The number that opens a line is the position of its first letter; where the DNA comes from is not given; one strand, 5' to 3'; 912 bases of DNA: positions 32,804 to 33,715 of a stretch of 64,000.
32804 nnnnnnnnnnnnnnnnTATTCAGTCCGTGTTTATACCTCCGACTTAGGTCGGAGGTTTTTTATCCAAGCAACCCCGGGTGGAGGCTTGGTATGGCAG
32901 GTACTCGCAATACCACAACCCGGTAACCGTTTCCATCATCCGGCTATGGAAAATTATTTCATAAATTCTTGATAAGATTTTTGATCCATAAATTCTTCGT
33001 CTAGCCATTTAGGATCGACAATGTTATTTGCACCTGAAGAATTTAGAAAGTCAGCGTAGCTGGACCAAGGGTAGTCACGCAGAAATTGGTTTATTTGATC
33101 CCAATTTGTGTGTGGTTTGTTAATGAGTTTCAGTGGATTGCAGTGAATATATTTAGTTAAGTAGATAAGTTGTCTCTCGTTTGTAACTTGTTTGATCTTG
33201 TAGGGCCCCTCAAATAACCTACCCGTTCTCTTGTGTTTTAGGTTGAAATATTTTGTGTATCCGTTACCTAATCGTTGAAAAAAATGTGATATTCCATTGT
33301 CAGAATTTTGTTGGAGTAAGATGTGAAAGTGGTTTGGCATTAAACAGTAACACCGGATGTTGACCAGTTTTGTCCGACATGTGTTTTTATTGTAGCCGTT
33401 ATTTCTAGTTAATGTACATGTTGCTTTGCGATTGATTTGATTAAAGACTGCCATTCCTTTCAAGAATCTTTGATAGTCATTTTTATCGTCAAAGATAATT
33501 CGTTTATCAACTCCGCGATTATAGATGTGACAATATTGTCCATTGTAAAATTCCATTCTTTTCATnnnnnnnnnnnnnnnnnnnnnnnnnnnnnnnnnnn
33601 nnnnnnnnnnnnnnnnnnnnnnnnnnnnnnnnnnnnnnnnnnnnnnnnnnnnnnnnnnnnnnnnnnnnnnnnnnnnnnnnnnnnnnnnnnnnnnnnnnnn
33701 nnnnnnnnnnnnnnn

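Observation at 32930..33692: RAYT (REP-associated tyrosine transposase) flanked by inverted family-B palindromes; same palindrome between recG and radA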

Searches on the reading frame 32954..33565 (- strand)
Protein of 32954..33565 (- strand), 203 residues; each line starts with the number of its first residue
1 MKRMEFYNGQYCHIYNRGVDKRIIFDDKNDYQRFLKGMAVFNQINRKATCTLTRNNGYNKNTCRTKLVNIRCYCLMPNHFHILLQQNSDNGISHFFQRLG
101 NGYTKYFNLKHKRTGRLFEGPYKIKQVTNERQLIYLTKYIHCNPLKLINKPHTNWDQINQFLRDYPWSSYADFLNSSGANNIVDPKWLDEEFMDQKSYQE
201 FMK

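Call 3: search_protein_families(library=pfam, proteins=[window:32954-33565:-], max_evalue=0.1)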
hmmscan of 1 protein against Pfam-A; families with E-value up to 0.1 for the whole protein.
window:32954-33565:- (203 aa): 1 family
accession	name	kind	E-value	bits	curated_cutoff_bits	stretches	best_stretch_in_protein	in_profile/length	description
PF01797.21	Y1_Tnp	-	1.3e-08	35.4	23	1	56-141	29-119/121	Transposase IS200 like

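Call 4: search_protein_families(library=ncbifam, proteins=[window:32954-33565:-], max_evalue=0.1)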
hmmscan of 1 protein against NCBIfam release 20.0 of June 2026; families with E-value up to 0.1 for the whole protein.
window:32954-33565:- (203 aa): 1 family
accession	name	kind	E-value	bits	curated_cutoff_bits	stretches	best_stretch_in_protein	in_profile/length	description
NF047646.1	REP_Tyr_transpos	equivalog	1.4e-10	41.2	80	1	62-146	41-133/146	REP-associated tyrosine transposase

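Call 19: find_homologous_proteins(query=window:32954-33565:-, max_evalue=0.001)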
Query window:32954-33565:- (203 aa): 1043 proteins with E <= 0.001 among 1067 candidates; the best 120 are listed.
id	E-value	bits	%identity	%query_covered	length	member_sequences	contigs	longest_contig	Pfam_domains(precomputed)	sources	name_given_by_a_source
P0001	6.1e-139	479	100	100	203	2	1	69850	PF01797.22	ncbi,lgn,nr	ncbi:transposase [Patescibacteria group bacterium]|nr:transposase [Patescibacteria group bacterium]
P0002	3.7e-49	185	43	100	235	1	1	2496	PF01797.22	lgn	-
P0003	1.1e-48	184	43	100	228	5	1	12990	PF01797.22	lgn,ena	-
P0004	1.6e-48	183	49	81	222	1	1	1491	PF01797.22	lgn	-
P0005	3.1e-48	183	42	100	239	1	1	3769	PF01797.22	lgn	-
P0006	3.3e-47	179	44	100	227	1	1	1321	PF01797.22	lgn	-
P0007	9.7e-47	178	40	98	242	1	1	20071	PF01797.22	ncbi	-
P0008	3.8e-46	176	43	100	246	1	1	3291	-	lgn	-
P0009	4.8e-46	175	43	99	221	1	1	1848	PF01797.22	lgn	-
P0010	5.1e-46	175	41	100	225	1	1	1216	PF01797.22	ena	-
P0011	5.4e-46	175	41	100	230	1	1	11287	PF01797.22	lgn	-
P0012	6.5e-46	175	45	91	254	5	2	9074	PF01797.22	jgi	-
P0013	7.2e-46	175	42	100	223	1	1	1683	PF01797.22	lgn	-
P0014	1.2e-45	174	40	100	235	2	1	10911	PF01797.22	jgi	jgi:putative transposase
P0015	1.3e-45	174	46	96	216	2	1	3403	PF01797.22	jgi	jgi:putative transposase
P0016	1.4e-45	174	44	100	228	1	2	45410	PF01797.22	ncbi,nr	ncbi:transposase [Candidatus Parcubacteria bacterium]|nr:transposase [Patescibacteria group bacteriu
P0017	1.5e-45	174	44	100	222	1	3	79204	PF01797.22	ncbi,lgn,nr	ncbi:MAG: transposase [Candidatus Uhrbacteria bacterium]|nr:transposase [Patescibacteria group bacte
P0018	5.0e-45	172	43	100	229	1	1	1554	PF01797.22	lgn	-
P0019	8.2e-45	171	44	89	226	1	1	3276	PF01797.22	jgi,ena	-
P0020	3.2e-44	169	40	100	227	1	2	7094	PF01797.22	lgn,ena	-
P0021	3.4e-44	169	42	100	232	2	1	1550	PF01797.22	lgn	-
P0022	3.6e-44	169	44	100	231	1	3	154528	PF01797.22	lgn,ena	-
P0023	4.2e-44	169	43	100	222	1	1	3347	PF01797.22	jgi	jgi:putative transposase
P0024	7.9e-44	168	42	100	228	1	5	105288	PF01797.22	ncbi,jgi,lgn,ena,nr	ncbi:MAG: hypothetical protein COU51_04965 [Parcubacteria group bacterium CG10_big_fil_rev_8_21_14_0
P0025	8.6e-44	168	41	100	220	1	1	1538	PF01797.22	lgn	-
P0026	1.2e-43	168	40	100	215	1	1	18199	PF01797.22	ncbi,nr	ncbi:MAG: transposase [Candidatus Uhrbacteria bacterium]|nr:transposase [Candidatus Uhrbacteria bact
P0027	1.4e-43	167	42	100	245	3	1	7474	PF01797.22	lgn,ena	-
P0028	1.8e-43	167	42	100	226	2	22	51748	PF01797.22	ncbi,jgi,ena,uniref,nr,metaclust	ncbi:hypothetical protein A3B21_03010 [Candidatus Uhrbacteria bacterium RIFCSPLOWO2_01_FULL_47_24]|u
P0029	2.1e-43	167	40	100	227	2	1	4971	PF01797.22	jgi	jgi:putative transposase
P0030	3.1e-43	166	41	100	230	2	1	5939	PF01797.22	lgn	-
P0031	5.0e-43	165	43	100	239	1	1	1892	PF01797.22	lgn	-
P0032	5.6e-43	165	39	100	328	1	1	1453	PF01797.22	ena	-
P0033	5.9e-43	165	42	98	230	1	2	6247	PF01797.22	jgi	-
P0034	6.2e-43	165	46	93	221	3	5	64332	PF01797.22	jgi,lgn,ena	-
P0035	8.4e-43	165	47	86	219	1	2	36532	PF01797.22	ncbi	-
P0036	9.1e-43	165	40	100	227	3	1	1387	PF01797.22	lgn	-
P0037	1.2e-42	164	43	100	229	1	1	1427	PF01797.22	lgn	-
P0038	1.4e-42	164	42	100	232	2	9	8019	PF01797.22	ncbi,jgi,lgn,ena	-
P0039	1.4e-42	164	40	100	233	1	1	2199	PF01797.22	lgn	-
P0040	1.7e-42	164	41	100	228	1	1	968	PF01797.22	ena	-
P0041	3.1e-42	163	45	100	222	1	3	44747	PF01797.22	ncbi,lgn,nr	ncbi:MAG: transposase [Candidatus Uhrbacteria bacterium]|nr:transposase [Patescibacteria group bacte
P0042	3.5e-42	163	41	99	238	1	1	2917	PF01797.22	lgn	-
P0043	3.5e-42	163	42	95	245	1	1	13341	PF01797.22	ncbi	-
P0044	5.1e-42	162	41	100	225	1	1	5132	PF01797.22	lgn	-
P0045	8.1e-42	162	43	87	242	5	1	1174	PF01797.22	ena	-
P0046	9.2e-42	161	40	98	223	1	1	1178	PF01797.22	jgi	jgi:putative transposase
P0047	1.1e-41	161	40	100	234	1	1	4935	PF01797.22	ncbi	-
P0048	1.8e-41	160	41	100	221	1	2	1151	PF01797.22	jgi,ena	-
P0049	2.3e-41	160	40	100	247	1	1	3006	PF01797.22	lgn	-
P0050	4.1e-41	159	40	100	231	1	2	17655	PF01797.22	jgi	-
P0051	5.0e-41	159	42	100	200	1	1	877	PF01797.22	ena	-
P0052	6.2e-41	159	40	100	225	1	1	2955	PF01797.22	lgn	-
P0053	1.1e-40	158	46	86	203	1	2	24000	PF01797.22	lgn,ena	-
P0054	1.2e-40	158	39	98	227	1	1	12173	PF01797.22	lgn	-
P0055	1.5e-40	157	39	100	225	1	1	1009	PF01797.22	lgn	-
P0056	1.7e-40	157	39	100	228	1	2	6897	PF01797.22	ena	-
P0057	2.0e-40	157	42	99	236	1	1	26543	PF01797.22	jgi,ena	-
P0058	2.4e-40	157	39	100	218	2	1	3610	PF01797.22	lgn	-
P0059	2.4e-40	157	39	100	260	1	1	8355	PF01797.22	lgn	-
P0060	2.8e-40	156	41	98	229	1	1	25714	PF01797.22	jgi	jgi:putative transposase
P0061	3.3e-40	156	40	100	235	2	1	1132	PF01797.22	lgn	-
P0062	3.4e-40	156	37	99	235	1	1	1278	PF01797.22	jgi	-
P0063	4.7e-40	156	45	84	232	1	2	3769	PF01797.22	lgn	-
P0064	4.8e-40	156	42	100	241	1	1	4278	PF01797.22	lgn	-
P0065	4.9e-40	156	39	100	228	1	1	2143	PF01797.22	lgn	-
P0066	5.2e-40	156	46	86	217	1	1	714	PF01797.22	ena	-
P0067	6.6e-40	155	38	99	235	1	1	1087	PF01797.22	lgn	-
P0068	7.0e-40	155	43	89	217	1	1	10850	PF01797.22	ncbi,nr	ncbi:transposase [Candidatus Uhrbacteria bacterium]|nr:transposase [Candidatus Uhrbacteria bacterium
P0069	1.0e-39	155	46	80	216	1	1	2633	PF01797.22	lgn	-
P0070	1.1e-39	155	42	100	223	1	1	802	PF01797.22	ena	-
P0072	1.4e-39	154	40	90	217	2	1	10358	PF01797.22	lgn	-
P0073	1.5e-39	154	41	99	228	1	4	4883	PF01797.22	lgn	-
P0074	1.7e-39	154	41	98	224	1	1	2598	PF01797.22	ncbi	-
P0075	2.1e-39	154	40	96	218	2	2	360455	PF01797.22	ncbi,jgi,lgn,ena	-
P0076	3.0e-39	153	41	99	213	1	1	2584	PF01797.22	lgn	-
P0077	3.1e-39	153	44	90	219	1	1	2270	PF01797.22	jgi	jgi:putative transposase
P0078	3.5e-39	153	39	100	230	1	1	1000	PF01797.22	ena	-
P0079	3.8e-39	153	38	100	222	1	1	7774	PF01797.22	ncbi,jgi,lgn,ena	ncbi:MAG: transposase [Patescibacteria group bacterium]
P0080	3.8e-39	153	39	94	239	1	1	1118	PF01797.22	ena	-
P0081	4.4e-39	153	38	100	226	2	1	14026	PF01797.22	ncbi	-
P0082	4.6e-39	153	43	87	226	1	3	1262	PF01797.22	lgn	-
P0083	5.1e-39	152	42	95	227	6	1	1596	PF01797.22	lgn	-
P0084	5.2e-39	152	40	100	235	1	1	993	PF01797.22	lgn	-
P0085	6.8e-39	152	39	100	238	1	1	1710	PF01797.22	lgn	-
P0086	7.0e-39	152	38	99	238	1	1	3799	PF01797.22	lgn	-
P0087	7.1e-39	152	39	98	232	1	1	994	PF01797.22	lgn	-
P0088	1.1e-38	151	37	100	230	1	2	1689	PF01797.22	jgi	-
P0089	1.3e-38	151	37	100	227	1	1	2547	PF01797.22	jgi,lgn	-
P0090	1.3e-38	151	43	86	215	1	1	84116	PF01797.22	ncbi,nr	ncbi:transposase [Candidatus Microgenomates bacterium]|nr:transposase [Candidatus Microgenomates bac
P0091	1.4e-38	151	38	94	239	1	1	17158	PF01797.22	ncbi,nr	ncbi:MAG: transposase [Nanoarchaeota archaeon]|nr:transposase [Nanoarchaeota archaeon]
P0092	1.4e-38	151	40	92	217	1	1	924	PF01797.22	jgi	-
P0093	1.5e-38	151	39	100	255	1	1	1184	PF01797.22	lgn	-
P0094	1.6e-38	151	41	100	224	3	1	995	PF01797.22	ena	-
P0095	1.8e-38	151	41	100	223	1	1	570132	PF01797.22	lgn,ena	-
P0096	2.1e-38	150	42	96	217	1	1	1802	PF01797.22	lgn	-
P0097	2.4e-38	150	41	100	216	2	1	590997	PF01797.22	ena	-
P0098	2.5e-38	150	39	100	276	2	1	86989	PF01797.22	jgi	-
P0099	2.7e-38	150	39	100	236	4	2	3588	PF01797.22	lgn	-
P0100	3.4e-38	150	36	100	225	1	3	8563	PF01797.22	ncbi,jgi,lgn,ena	-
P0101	5.5e-38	149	38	91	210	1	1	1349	PF01797.22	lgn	-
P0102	5.8e-38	149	39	99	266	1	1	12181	PF01797.22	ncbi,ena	-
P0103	6.2e-38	149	39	100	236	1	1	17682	PF01797.22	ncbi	-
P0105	7.3e-38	149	37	100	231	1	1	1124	PF01797.22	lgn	-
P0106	7.8e-38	149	43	95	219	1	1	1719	PF01797.22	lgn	-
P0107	1.0e-37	148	40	95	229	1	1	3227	PF01797.22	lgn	-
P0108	1.1e-37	148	40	100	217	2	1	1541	PF01797.22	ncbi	-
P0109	1.2e-37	148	38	99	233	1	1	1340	PF01797.22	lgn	-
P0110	1.3e-37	148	38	100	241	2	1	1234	PF01797.22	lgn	-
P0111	1.6e-37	148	40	99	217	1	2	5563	PF01797.22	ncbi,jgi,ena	-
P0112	1.6e-37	147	37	99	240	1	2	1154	PF01797.22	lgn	-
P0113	1.7e-37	147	40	94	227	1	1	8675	PF01797.22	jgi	jgi:putative transposase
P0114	2.0e-37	147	50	73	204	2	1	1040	PF01797.22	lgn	-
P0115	2.2e-37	147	39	99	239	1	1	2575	PF01797.22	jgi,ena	-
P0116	2.2e-37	147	43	83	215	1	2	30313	PF01797.22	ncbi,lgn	-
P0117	2.4e-37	147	42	100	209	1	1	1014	PF01797.22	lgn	-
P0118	2.6e-37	147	39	99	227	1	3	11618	PF01797.22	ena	-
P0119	3.5e-37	146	38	99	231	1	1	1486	PF01797.22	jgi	-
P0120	3.6e-37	146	40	99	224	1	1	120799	PF01797.22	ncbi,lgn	-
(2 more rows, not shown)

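Call 21: search_solved_structures(query=window:32954-33565:-, max_evalue=10, show_alignments=3)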
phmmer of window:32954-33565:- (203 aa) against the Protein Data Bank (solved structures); distinct sequences matched with E-value up to 10: 0.

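Call 25: find_related_loci(query=A1, collection=metagenome_contigs, flank=10000)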
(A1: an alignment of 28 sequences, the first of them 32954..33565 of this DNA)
Query A1 (203 aa) in metagenome_contigs; peptide patterns used: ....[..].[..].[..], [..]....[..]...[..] (x = any residue, [..] = any of these).
600 stretches matched a pattern (row limit reached: there are more); 571 encode a relative of the query (tblastn E <= 1e-3); the best 80 are kept; 80 distinct loci.
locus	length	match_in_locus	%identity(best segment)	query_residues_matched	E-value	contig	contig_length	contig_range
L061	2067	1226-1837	45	1-202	8e-53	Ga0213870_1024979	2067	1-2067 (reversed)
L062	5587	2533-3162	40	1-202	7e-51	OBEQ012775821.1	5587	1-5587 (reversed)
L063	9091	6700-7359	41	2-203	1e-50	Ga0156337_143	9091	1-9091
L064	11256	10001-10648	41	1-202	1e-49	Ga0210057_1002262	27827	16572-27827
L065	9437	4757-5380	39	1-202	7e-46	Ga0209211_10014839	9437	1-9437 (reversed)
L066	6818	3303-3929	38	1-202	1e-44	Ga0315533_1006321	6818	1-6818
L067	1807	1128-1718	41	1-202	2e-44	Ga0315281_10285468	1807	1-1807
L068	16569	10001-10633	40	1-203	2e-44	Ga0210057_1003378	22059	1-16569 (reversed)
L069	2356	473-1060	40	10-200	2e-43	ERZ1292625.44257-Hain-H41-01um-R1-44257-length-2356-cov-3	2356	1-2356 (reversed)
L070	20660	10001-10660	38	1-203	2e-43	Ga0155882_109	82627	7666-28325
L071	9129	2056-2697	36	1-203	4e-43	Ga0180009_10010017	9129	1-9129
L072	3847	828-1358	42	1-174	2e-42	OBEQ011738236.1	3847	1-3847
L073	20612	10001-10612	40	1-198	2e-42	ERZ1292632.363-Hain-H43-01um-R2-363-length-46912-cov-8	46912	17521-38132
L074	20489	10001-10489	44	6-176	2e-42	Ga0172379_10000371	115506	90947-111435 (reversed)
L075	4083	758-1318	43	1-183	9e-42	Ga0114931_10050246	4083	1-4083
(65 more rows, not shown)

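Call 51: search_solved_structures(query=A1, max_evalue=10, show_alignments=3)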
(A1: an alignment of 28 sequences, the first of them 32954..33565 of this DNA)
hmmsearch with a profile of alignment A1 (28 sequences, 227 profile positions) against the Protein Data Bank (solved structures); distinct sequences matched with E-value up to 10: 6.
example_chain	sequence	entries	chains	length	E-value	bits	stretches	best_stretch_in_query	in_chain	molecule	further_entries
4er8_A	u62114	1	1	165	0.0052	19.7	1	38-150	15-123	TnpArep for protein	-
2xm3_A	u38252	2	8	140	0.016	18.2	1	66-143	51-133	TRANSPOSASE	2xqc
2xma_A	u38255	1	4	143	0.017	18.1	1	66-143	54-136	TRANSPOSASE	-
2xo6_A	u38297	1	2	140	0.035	17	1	66-106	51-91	TRANSPOSASE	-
6gn5_A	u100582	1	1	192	0.13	15.2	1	159-202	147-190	GRAM domain-containing protein 1C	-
8axw_A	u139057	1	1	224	0.34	13.8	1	129-207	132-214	Protein Aster-C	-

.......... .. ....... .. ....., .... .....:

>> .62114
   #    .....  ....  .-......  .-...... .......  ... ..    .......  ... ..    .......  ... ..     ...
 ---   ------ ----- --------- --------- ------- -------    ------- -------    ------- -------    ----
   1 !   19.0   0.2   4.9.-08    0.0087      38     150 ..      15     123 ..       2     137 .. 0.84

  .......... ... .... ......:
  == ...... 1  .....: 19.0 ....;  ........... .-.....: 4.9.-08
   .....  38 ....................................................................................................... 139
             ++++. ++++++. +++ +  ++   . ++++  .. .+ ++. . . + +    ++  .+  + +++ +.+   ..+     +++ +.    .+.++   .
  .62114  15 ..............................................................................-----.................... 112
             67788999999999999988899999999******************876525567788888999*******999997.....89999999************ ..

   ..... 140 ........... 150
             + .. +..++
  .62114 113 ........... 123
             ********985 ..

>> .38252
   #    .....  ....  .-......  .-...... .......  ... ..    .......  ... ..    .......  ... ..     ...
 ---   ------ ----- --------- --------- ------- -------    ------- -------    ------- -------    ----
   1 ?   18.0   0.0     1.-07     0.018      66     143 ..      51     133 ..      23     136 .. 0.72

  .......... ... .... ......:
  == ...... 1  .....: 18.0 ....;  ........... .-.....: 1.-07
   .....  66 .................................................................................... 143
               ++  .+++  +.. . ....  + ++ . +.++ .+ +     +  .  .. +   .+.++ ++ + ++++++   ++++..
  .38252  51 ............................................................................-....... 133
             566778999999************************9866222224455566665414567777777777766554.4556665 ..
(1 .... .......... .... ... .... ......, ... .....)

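Call 56: find_encoding_contigs(protein=P0001, flank=1000, max_places=4)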
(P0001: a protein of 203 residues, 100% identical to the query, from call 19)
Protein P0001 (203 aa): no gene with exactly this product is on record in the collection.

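Call 57: predict_structure(alignment_id=A1)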
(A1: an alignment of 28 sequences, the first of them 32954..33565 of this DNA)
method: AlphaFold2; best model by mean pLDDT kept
length: 203 residues; sequences in the alignment: 28
mean_pLDDT: 86.9   pTM: 0.84
mean pLDDT of the five models: 86.9, 85.4, 84.8, 83.9, 83.4
residues with pLDDT >= 90: 137; 70-90: 39; 50-70: 17; < 50: 10
segments of 3 or more residues with pLDDT < 50: 50-56
pLDDT, mean of each block of 10 residues (from residue 1): 78 90 92 95 72 47 79 97 95 94 95 88 91 96 90 86 95 76 88 92 94
secondary structure, 60 per line:
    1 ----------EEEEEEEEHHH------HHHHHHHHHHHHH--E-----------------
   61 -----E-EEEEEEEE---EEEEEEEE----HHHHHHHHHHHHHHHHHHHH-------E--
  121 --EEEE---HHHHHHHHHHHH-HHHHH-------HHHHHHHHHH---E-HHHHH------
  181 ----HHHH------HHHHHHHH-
elements in order: E11-18 H28-40 E68-75 E79-86 H91-110 E123-126 H130-141 H143-147 H155-164 H170-174 H185-188 H195-202

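Call 58: list_cluster_members(proteins=[P0001, P0121])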
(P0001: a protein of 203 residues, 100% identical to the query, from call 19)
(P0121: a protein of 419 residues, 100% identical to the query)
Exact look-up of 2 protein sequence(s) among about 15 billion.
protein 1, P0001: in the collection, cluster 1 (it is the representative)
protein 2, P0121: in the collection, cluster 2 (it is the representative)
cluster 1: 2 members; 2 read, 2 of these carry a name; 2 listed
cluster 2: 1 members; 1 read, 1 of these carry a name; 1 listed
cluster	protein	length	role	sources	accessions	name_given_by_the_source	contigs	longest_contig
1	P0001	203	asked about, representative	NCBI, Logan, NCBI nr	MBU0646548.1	transposase [Patescibacteria group bacterium]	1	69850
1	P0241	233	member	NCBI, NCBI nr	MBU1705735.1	transposase [Patescibacteria group bacterium]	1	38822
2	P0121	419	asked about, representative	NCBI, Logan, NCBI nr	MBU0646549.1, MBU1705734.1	serine--tRNA ligase [Patescibacteria group bacterium]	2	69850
